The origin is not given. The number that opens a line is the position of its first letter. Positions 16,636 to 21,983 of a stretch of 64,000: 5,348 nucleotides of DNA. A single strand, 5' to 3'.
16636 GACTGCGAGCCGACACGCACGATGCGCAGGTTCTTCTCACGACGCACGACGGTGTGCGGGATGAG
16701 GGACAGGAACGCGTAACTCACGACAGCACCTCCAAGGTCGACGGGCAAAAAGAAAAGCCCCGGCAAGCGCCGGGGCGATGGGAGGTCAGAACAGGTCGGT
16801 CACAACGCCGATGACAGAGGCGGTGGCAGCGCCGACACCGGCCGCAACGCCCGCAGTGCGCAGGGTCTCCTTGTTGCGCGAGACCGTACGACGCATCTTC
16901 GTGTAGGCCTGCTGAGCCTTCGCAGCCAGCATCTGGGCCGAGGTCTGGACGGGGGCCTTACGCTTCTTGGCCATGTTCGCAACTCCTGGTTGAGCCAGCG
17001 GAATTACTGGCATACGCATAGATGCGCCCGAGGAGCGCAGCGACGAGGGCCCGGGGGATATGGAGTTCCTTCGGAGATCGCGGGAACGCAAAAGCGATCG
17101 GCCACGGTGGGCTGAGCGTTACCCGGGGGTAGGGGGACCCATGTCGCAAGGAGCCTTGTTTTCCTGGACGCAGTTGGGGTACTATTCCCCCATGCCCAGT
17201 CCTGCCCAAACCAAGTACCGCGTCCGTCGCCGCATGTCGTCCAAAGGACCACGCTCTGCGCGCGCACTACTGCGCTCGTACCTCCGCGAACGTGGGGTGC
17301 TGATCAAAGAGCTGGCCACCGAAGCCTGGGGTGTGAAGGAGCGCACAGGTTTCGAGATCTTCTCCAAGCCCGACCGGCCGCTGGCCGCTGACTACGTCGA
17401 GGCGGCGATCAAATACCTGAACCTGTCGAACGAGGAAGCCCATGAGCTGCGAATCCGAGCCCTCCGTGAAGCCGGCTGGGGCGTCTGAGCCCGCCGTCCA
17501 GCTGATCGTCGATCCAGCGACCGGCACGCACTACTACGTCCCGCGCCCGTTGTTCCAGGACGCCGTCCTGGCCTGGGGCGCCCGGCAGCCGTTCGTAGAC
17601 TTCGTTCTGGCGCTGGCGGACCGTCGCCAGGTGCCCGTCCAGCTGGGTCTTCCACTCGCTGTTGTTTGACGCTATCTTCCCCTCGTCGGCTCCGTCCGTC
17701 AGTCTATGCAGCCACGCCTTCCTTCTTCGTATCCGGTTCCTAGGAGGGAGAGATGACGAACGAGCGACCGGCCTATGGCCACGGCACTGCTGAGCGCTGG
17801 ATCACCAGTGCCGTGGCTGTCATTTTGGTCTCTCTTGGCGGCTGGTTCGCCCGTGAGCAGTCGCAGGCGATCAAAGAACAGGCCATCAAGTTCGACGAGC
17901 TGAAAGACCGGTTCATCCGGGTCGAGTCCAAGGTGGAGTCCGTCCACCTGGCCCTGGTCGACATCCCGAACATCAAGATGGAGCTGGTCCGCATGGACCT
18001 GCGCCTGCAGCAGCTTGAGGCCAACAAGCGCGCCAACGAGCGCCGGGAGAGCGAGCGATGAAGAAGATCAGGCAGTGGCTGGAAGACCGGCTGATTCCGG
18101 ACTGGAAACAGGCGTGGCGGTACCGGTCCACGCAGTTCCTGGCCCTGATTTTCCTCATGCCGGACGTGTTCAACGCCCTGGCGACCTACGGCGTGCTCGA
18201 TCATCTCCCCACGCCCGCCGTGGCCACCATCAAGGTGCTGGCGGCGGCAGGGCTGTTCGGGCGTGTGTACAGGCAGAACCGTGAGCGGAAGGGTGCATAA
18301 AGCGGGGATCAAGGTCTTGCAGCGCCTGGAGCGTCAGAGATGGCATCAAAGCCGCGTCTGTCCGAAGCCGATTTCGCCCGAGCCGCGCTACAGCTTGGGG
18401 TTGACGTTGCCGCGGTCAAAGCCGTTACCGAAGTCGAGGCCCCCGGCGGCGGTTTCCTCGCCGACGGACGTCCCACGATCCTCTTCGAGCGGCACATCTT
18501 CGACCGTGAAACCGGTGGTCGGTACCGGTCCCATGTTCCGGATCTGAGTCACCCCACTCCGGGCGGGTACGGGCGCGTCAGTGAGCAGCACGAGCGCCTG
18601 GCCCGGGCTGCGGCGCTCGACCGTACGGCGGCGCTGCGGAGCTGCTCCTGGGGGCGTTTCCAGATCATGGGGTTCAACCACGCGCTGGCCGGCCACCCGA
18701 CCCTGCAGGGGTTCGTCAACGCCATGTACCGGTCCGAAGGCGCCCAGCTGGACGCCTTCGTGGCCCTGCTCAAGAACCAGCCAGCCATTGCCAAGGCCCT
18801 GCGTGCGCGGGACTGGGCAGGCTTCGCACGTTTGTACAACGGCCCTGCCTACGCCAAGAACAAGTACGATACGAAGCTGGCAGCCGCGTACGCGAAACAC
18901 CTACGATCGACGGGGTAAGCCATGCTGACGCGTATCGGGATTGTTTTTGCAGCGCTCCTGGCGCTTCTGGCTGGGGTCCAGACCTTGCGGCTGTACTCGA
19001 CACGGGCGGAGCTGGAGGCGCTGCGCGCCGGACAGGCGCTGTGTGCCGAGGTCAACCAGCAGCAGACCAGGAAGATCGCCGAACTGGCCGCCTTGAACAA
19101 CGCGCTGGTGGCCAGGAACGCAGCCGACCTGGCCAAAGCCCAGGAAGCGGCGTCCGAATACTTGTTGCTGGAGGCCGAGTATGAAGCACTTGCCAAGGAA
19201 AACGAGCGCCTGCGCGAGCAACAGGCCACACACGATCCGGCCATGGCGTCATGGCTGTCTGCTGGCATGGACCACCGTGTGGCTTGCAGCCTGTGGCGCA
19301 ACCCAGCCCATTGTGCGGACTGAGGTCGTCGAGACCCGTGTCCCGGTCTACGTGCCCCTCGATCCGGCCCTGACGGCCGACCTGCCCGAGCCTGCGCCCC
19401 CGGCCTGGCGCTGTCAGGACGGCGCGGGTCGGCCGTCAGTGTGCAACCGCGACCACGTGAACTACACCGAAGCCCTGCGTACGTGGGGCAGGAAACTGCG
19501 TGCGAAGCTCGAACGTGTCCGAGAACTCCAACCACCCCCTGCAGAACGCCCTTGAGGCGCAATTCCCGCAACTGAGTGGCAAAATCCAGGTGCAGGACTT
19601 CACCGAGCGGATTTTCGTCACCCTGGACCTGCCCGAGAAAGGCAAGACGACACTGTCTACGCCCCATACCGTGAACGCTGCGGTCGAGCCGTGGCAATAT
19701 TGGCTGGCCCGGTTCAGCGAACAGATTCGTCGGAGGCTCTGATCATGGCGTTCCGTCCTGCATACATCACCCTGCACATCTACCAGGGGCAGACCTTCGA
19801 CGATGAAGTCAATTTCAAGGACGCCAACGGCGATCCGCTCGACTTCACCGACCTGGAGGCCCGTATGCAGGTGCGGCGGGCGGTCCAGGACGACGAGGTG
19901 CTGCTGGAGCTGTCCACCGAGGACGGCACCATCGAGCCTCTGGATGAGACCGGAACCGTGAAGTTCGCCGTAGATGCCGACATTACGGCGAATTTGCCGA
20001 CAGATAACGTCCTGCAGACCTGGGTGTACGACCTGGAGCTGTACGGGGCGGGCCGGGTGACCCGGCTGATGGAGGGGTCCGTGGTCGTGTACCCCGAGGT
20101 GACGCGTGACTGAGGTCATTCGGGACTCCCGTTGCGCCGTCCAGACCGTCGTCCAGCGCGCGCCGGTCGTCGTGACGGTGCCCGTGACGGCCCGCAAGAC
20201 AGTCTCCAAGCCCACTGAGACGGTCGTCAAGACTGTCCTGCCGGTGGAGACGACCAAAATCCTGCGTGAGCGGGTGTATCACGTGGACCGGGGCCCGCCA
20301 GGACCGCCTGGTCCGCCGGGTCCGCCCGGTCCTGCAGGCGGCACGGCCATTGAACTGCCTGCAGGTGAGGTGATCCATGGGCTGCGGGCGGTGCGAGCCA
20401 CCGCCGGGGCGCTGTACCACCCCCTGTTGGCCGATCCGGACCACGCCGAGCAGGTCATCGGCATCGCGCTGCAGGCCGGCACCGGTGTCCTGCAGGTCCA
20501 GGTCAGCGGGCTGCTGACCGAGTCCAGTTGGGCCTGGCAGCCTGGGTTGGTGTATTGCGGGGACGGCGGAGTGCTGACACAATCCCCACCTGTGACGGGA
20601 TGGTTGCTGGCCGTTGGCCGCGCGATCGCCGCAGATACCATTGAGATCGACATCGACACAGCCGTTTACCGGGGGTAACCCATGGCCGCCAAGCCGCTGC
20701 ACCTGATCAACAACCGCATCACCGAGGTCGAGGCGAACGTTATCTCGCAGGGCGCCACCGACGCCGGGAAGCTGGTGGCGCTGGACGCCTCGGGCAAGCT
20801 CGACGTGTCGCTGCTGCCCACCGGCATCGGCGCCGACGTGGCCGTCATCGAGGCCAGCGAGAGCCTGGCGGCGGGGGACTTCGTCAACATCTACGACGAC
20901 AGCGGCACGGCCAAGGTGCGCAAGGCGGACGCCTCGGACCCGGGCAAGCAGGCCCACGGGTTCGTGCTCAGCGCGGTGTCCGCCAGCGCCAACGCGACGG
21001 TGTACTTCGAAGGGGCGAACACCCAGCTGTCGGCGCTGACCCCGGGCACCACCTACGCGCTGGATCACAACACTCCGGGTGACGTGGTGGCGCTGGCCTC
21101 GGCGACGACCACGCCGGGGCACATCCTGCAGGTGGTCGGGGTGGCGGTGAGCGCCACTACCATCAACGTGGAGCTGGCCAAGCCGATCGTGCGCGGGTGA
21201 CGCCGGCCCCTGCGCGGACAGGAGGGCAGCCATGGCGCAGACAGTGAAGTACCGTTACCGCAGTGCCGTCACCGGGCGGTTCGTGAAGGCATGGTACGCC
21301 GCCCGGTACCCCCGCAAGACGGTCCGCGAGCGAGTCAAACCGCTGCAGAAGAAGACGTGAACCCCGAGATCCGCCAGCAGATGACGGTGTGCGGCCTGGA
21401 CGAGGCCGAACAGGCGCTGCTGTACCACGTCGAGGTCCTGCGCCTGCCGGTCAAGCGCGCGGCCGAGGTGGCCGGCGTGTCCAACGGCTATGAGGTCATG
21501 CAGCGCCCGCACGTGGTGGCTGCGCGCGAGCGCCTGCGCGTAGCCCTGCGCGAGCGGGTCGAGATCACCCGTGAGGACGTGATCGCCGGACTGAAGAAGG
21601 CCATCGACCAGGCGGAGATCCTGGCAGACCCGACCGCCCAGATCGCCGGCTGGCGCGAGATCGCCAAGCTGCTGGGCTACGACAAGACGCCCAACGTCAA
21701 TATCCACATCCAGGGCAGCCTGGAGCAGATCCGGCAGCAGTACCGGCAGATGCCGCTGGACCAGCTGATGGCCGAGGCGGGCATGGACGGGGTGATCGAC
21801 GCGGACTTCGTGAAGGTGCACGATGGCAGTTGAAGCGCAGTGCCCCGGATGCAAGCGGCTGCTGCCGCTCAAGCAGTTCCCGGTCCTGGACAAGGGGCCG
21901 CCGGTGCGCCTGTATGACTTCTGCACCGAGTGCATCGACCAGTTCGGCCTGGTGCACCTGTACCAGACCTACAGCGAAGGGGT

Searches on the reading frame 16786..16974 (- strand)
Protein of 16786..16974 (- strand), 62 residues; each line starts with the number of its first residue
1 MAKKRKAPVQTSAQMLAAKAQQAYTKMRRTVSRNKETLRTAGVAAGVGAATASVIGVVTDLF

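Call 72: search_protein_families(library=pfam, proteins=[window:16786-16974:-], max_evalue=0.05)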
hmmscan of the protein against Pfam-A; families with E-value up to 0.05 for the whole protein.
window:16786-16974:- (62 aa): 2 families
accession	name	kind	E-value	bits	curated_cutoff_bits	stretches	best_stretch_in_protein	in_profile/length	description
PF07730.19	HisKA_3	-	0.036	15.1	24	1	2-35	31-64/68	Histidine kinase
PF00654.25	Voltage_CLC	-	0.038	13.6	24.8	1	13-50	64-102/346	Voltage gated chloride channel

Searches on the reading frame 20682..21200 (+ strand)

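Call 15: search_protein_families(library=phrogs, proteins=[window:20682-21200:+], max_evalue=0.001)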
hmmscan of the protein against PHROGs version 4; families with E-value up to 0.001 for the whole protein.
window:20682-21200:+ (172 aa): 1 family
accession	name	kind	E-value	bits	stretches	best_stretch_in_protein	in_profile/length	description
phrog_4368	-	unknown function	2.3e-17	63.3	1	26-170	100-237/840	-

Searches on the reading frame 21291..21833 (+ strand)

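Call 15: search_protein_families(library=phrogs, proteins=[window:21291-21833:+], max_evalue=0.001)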
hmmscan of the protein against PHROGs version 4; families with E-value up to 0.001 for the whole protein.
window:21291-21833:+ (180 aa): 1 family
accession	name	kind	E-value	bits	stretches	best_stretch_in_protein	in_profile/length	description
phrog_29190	-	unknown function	3.2e-09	37.7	1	36-152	85-203/236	-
